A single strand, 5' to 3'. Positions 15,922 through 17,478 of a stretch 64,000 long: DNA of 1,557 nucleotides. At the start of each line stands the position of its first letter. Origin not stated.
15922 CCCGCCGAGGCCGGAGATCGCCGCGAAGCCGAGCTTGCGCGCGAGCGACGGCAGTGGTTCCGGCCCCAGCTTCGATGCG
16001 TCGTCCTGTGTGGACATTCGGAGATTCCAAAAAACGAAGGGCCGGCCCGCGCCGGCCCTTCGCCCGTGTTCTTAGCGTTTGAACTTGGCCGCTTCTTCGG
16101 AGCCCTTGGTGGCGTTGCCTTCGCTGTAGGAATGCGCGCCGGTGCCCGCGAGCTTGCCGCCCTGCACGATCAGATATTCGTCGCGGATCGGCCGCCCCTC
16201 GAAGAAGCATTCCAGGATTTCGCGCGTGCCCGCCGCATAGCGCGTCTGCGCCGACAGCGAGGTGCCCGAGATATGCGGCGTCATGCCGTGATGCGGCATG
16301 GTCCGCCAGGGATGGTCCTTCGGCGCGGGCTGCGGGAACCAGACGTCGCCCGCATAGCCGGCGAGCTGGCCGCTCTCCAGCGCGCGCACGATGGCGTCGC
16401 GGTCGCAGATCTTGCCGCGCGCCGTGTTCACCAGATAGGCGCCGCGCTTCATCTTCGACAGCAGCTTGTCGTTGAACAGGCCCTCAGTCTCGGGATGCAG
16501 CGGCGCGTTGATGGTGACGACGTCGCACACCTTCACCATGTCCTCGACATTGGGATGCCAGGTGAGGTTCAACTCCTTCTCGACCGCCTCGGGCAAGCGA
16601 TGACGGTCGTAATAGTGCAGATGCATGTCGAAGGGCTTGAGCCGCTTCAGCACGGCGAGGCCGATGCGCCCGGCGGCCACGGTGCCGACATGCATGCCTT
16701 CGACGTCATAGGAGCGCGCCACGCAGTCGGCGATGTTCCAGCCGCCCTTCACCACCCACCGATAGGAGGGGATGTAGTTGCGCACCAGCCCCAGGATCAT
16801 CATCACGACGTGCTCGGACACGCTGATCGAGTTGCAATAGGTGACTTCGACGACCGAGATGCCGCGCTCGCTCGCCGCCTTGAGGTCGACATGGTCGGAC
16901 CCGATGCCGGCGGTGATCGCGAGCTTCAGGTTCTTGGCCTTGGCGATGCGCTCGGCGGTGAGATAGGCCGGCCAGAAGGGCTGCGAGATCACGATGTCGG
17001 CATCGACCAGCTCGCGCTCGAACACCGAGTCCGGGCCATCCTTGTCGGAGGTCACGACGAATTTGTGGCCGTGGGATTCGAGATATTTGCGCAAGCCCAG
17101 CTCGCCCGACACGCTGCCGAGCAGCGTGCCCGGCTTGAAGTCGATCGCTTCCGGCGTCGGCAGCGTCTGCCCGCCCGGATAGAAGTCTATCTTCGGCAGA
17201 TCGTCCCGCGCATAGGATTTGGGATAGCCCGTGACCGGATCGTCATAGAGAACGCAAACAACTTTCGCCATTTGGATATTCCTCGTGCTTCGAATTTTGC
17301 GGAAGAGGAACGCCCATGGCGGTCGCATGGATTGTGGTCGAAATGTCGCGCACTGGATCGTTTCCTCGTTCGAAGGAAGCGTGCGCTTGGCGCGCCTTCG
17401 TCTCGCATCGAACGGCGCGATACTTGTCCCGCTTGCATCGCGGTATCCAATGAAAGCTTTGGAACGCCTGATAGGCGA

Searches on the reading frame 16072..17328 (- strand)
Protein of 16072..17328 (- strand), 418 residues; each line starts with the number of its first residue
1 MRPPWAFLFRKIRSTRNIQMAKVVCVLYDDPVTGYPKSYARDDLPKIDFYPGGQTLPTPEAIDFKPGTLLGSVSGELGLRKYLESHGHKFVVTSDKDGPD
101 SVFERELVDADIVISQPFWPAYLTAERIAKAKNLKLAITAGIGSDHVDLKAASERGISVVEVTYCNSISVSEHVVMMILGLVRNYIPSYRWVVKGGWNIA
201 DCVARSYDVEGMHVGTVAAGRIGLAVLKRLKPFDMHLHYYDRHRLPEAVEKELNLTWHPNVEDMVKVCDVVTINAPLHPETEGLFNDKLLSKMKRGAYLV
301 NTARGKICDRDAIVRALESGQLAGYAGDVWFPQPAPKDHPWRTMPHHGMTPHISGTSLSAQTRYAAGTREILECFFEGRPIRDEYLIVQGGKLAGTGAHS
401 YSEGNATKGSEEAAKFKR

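Call 93: search_protein_families(library=pfam, proteins=[window:16072-17328:-], max_evalue=0.00001)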
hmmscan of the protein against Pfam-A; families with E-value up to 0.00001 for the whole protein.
window:16072-17328:- (418 aa): 2 families
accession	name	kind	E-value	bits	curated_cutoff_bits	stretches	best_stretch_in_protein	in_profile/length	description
PF02826.25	2-Hacid_dh_C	-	2.5e-52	177.3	25.1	1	175-354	1-178/178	D-isomer specific 2-hydroxyacid dehydrogenase, NAD binding domain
PF00389.36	2-Hacid_dh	-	2.7e-17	63.1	24.6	1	81-382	13-130/134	D-isomer specific 2-hydroxyacid dehydrogenase, catalytic domain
